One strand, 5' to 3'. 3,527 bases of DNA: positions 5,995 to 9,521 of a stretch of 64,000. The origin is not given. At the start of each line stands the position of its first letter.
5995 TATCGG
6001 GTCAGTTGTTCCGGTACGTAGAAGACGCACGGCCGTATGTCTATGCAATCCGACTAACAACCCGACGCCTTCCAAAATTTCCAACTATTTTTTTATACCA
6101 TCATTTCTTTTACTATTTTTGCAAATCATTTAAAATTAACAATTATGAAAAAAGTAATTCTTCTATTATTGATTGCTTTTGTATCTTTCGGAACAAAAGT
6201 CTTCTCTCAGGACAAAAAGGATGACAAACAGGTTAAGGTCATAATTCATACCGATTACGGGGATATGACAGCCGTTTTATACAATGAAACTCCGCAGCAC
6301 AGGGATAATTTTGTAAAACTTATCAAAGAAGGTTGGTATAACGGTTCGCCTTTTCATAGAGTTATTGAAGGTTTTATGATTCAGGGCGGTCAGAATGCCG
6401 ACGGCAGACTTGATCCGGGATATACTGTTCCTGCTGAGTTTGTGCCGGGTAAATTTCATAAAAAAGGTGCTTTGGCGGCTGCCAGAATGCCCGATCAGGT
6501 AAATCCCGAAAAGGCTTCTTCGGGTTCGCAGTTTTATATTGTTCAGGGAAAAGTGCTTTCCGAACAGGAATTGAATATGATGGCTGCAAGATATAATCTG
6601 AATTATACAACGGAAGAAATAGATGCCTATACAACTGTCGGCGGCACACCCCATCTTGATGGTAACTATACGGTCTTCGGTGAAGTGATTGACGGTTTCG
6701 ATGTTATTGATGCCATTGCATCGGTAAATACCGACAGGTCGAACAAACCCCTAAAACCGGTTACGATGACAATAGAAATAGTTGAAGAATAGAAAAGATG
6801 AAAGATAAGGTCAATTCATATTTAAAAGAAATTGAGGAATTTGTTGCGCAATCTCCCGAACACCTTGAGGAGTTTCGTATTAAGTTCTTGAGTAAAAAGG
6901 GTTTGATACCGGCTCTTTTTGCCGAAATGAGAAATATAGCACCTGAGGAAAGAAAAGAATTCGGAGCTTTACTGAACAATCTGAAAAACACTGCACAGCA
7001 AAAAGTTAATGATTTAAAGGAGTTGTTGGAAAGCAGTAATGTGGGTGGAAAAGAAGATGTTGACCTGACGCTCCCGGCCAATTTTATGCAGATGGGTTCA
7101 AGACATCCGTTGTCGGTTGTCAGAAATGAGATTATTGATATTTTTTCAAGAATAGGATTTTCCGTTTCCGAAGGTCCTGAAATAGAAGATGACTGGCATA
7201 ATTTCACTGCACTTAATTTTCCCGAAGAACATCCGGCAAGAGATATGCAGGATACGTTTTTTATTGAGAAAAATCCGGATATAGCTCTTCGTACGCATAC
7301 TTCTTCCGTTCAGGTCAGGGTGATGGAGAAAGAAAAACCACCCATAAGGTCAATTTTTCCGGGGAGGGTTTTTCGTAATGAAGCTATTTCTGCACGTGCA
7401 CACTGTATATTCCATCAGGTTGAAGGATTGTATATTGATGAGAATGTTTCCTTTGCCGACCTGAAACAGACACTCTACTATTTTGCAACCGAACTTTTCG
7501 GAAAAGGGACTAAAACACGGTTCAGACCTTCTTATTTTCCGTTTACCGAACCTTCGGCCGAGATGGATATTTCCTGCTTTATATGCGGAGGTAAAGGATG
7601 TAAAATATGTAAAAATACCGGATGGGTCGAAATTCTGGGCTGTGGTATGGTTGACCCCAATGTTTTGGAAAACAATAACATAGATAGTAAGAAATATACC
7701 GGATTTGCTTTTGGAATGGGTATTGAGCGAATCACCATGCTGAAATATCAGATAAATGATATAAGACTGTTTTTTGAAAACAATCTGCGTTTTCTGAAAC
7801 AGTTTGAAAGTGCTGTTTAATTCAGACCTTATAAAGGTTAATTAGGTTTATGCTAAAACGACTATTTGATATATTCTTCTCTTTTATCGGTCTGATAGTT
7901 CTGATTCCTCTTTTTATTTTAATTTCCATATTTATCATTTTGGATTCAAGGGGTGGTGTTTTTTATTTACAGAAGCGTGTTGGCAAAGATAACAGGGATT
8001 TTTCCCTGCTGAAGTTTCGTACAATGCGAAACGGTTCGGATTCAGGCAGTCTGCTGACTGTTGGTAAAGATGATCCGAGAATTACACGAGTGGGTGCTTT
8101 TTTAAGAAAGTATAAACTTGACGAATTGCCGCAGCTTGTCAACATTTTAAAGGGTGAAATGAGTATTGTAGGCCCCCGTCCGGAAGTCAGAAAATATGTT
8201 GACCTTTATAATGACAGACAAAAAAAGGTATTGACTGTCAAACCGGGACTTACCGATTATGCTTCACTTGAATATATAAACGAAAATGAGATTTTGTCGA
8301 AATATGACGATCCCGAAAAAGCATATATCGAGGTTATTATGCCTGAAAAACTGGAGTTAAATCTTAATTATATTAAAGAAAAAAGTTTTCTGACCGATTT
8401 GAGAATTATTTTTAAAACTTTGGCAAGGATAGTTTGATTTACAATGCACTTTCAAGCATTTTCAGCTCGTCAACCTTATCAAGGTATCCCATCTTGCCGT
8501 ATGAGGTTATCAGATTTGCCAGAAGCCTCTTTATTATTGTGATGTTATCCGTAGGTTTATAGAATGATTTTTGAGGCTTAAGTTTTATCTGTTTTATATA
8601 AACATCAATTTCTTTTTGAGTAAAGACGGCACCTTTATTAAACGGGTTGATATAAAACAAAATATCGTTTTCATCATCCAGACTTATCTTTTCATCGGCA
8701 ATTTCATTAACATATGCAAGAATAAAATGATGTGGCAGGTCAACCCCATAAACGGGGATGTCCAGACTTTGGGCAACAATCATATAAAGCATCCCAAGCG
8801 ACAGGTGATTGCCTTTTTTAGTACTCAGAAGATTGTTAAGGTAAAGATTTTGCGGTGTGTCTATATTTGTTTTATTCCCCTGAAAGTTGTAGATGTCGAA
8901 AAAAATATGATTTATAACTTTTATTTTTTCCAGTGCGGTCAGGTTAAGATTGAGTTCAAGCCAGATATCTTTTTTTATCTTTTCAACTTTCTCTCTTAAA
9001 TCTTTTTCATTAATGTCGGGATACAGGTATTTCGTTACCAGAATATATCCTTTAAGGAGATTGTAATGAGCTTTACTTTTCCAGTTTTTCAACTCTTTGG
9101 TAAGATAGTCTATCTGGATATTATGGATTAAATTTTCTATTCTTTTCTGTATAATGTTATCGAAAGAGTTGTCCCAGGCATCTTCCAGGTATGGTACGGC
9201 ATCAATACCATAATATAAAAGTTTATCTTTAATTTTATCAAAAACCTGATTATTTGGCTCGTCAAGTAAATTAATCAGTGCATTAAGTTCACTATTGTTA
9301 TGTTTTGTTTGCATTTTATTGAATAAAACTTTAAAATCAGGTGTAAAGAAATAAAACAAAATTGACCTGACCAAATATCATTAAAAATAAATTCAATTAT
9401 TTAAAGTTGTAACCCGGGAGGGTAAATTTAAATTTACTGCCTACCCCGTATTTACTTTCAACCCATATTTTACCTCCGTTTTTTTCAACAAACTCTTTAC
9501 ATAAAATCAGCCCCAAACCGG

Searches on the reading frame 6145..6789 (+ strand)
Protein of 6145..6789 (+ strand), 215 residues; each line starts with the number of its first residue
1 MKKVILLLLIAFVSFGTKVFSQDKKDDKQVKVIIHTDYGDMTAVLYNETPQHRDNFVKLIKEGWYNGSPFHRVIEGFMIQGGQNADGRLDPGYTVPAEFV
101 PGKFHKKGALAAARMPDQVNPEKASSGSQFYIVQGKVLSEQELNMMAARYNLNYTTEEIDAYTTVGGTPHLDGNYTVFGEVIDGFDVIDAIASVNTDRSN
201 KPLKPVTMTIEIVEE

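Call 9: search_protein_families(library=ncbifam, proteins=[window:6145-6789:+], max_evalue=0.00001)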
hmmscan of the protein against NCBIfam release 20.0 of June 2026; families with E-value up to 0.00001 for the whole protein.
window:6145-6789:+ (215 aa): 2 families
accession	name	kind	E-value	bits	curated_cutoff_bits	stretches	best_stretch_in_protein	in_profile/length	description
NF008151.0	PRK10903.1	equivalog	2.2e-19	69.7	308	1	2-132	2-129/190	peptidylprolyl isomerase A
NF008057.0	PRK10791.1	equivalog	8.5e-19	67.9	297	1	32-200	2-145/164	peptidylprolyl isomerase B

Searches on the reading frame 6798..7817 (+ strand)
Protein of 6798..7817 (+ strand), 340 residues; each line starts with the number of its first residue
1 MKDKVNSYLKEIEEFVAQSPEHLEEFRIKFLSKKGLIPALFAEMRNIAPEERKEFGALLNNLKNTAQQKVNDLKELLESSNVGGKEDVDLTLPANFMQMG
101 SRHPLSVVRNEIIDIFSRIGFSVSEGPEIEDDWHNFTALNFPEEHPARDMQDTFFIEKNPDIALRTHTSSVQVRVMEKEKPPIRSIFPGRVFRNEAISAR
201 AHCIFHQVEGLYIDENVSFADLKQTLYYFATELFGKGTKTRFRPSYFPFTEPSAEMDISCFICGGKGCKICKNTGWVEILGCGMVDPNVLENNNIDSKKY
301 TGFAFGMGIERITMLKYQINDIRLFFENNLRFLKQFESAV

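Call 9: search_protein_families(library=ncbifam, proteins=[window:6798-7817:+], max_evalue=0.00001)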
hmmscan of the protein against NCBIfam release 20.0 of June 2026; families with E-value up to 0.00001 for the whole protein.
window:6798-7817:+ (340 aa): 5 families
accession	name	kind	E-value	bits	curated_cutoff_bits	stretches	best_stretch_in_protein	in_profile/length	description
TIGR00468.1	pheS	equivalog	8.1e-98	327.6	237.45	1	41-337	6-323/324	phenylalanine--tRNA ligase subunit alpha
NF003210.0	PRK04172.1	equivalog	2e-57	195.2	350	2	162-337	332-492/496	phenylalanine--tRNA ligase subunit alpha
NF051887.1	PheS_related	equivalog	9.5e-37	126.9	300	1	101-337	10-240/349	PheS-related mystery ligase SrmL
TIGR00469.1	pheS_mito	equivalog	3.3e-33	115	258.35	2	236-337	255-344/451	phenylalanine--tRNA ligase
TIGR00470.1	sepS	equivalog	3.7e-07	29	380.65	1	174-324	199-339/533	O-phosphoserine--tRNA ligase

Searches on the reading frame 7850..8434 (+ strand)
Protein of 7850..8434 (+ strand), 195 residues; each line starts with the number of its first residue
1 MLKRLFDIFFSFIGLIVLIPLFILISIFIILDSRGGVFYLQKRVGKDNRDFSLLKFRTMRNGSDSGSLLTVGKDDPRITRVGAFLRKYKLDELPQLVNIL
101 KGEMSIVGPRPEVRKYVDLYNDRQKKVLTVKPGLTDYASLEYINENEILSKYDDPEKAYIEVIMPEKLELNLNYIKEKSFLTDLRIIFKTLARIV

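Call 9: search_protein_families(library=ncbifam, proteins=[window:7850-8434:+], max_evalue=0.00001)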
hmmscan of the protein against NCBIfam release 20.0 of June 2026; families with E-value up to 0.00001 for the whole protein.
window:7850-8434:+ (195 aa): 10 families
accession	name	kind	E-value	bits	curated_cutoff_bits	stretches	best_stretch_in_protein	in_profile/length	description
TIGR03025.1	EPS_sugtrans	subfamily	1.1e-66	225.9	295.55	1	1-194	256-438/445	exopolysaccharide biosynthesis polyprenyl glycosylphosphotransferase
TIGR03023.1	WcaJ_sugtrans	equivalog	2.8e-58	198.3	410.75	1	2-194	262-446/453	undecaprenyl-phosphate glucose phosphotransferase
TIGR03013.1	EpsB_2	subfamily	5.7e-48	164.1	393.35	1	2-192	254-434/443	TIGR03013 family XrtA/PEP-CTERM system glycosyltransferase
NF052601.1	undeca_RfbP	equivalog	3e-47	160.9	330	1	2-136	44-193/244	undecaprenyl-phosphate galactose phosphotransferase family protein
TIGR03022.1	WbaP_sugtrans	subfamily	1.8e-46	159.3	403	2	73-137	344-408/456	undecaprenyl-phosphate galactose phosphotransferase WbaP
NF041877.1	EPS_EpsZ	equivalog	5.3e-42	144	800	1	2-192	265-450/459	exopolysaccharide biosynthesis polyisoprenyl-phosphate hexose-1-phosphate transferase EpsZ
NF007518.0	PRK10124.1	equivalog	5.5e-36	124.3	684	1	1-191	272-454/464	undecaprenyl-phosphate glucose phosphotransferase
NF050817.1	PolSacchBiosHfsE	equivalog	7.6e-35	120.5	750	1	1-191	270-456/467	polysaccharide biosynthesis protein HfsE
NF011751.0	PRK15204.1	equivalog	4.3e-25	88.3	907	1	2-145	279-436/476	undecaprenyl-phosphate galactose phosphotransferase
NF045514.1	glycotran_HepC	equivalog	1.7e-23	83.1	140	1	2-111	116-211/220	heterocyst development glycosyltransferase HepC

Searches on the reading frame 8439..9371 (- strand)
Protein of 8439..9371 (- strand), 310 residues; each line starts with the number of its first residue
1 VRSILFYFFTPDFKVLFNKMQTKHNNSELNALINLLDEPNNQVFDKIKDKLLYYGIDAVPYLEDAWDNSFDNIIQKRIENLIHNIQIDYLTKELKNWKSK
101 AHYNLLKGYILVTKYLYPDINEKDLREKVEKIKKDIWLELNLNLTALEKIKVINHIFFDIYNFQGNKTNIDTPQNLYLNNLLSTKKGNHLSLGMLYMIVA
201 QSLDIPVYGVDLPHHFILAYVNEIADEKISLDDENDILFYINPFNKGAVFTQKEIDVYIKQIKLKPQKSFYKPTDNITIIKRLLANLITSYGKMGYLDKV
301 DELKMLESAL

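Call 9: search_protein_families(library=ncbifam, proteins=[window:8439-9371:-], max_evalue=0.00001)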
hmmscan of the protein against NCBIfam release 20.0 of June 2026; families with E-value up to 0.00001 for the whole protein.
window:8439-9371:- (310 aa): 1 family
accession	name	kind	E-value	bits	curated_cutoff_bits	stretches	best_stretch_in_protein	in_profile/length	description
NF008188.0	PRK10941.1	equivalog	3.5e-16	59.5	391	1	103-289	12-189/269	invasion regulator SirB1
